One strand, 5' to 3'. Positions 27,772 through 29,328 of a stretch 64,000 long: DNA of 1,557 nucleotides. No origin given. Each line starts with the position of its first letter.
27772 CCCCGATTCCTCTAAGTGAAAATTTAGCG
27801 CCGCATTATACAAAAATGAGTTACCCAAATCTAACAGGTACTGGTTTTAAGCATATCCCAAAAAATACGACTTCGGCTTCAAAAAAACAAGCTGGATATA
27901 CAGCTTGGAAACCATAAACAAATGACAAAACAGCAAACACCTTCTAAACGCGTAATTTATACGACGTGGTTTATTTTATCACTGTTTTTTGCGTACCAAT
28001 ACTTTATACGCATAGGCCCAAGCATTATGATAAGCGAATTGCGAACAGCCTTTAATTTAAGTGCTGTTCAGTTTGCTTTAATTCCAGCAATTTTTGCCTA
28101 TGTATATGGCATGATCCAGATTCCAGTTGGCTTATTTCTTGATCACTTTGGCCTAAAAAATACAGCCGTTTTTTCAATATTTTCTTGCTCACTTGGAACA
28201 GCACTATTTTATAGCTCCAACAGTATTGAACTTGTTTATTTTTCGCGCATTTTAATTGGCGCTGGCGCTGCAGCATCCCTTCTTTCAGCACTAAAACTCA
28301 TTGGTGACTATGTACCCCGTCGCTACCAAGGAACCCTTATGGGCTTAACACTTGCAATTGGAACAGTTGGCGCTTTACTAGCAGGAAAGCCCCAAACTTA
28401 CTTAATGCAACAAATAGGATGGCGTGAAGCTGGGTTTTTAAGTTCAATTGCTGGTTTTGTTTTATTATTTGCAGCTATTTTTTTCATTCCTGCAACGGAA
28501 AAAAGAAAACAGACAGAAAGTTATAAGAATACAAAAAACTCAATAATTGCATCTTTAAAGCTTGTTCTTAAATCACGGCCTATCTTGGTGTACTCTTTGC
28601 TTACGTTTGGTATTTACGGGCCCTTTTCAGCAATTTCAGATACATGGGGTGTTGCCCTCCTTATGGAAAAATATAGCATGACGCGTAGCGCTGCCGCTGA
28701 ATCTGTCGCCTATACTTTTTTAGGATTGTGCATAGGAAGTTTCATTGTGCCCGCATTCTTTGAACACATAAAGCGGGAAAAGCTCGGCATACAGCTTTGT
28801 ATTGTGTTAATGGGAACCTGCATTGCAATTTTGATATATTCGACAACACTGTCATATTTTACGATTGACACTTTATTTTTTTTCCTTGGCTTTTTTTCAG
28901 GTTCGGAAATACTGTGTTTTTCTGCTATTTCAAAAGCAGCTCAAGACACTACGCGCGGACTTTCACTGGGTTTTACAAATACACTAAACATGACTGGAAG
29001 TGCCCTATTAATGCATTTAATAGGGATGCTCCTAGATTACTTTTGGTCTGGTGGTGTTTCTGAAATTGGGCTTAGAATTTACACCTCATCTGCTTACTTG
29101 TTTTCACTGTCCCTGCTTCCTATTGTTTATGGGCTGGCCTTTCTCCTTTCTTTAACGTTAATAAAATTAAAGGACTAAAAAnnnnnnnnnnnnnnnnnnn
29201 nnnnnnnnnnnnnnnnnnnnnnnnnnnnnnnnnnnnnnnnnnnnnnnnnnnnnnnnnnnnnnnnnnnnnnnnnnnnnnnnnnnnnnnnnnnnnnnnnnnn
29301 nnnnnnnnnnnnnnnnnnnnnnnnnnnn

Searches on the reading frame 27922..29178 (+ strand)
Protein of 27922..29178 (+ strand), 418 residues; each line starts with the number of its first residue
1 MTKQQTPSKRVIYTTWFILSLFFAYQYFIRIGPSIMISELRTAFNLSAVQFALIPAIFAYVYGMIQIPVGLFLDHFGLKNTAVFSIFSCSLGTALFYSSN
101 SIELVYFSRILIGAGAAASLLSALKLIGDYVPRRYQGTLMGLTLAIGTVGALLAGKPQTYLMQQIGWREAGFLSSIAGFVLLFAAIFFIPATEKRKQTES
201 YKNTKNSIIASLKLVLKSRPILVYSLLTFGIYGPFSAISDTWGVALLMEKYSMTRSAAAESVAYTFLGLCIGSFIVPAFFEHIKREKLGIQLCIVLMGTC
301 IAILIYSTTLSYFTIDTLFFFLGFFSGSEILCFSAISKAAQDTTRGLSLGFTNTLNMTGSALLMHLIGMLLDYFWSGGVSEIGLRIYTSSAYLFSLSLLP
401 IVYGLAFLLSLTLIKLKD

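Call 8: search_protein_families(library=ncbifam, proteins=[window:27922-29178:+], max_evalue=0.01)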
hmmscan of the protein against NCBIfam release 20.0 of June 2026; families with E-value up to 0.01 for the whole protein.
window:27922-29178:+ (418 aa): 20 families
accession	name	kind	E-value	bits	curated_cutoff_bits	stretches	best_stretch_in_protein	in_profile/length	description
TIGR00893.1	2A0114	subfamily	1.6e-18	66.9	395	1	22-373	2-373/399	D-galactonate transporter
TIGR00881.1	2A0104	subfamily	2e-14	53.4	407.75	1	23-377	4-377/379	phosphoglycerate transporter protein PgtP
TIGR00895.1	2A0115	subfamily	1e-13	51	418.55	2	34-205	37-211/398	aromatic acid/H+ symport family MFS transporter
TIGR00880.1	2_A_01_02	superfamily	4.7e-12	46.2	131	1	60-192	5-141/141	multidrug resistance protein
TIGR00886.1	2A0108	subfamily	7.1e-11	41.8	311.7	1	11-348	2-360/368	NarK family nitrate/nitrite MFS transporter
TIGR00710.1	efflux_Bcr_CflA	subfamily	6.3e-10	39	200.9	1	38-322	29-307/385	Bcr/CflA family efflux MFS transporter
NF049980.1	SfMCT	equivalog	3.8e-08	32.4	320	1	34-324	22-316/378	L-lactate MFS transporter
NF007524.0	PRK10133.1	equivalog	6.6e-07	28.5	427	1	3-123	16-133/438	L-fucose:H+ symporter permease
NF003024.0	PRK03893.1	subfamily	1.1e-06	27.7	604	1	34-209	41-215/497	sialate:H+ symport family MFS transporter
NF053813.1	MFS_TcaB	equivalog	5.8e-06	25.3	475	1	38-321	30-311/396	putative multidrug effflux MFS transporter TcaB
TIGR00885.1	fucP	equivalog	7.5e-06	25.4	280.4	1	18-107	8-96/410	L-fucose:H+ symporter permease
NF053517.1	HbztTptrPcaK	equivalog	8.5e-06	25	770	1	53-194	56-199/437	4-hydroxybenzoate transporter PcaK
TIGR00891.1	2A0112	subfamily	2.3e-05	23.6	552.9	1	13-363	14-380/405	sialate:H+ symport family MFS transporter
TIGR00898.1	2A0119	subfamily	2.3e-05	23.4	550.75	1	67-190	144-263/506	cation transport protein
NF008314.0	PRK11102.1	equivalog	5.3e-05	22.6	303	1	46-302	42-289/396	Bcr/CflA family multidrug efflux MFS transporter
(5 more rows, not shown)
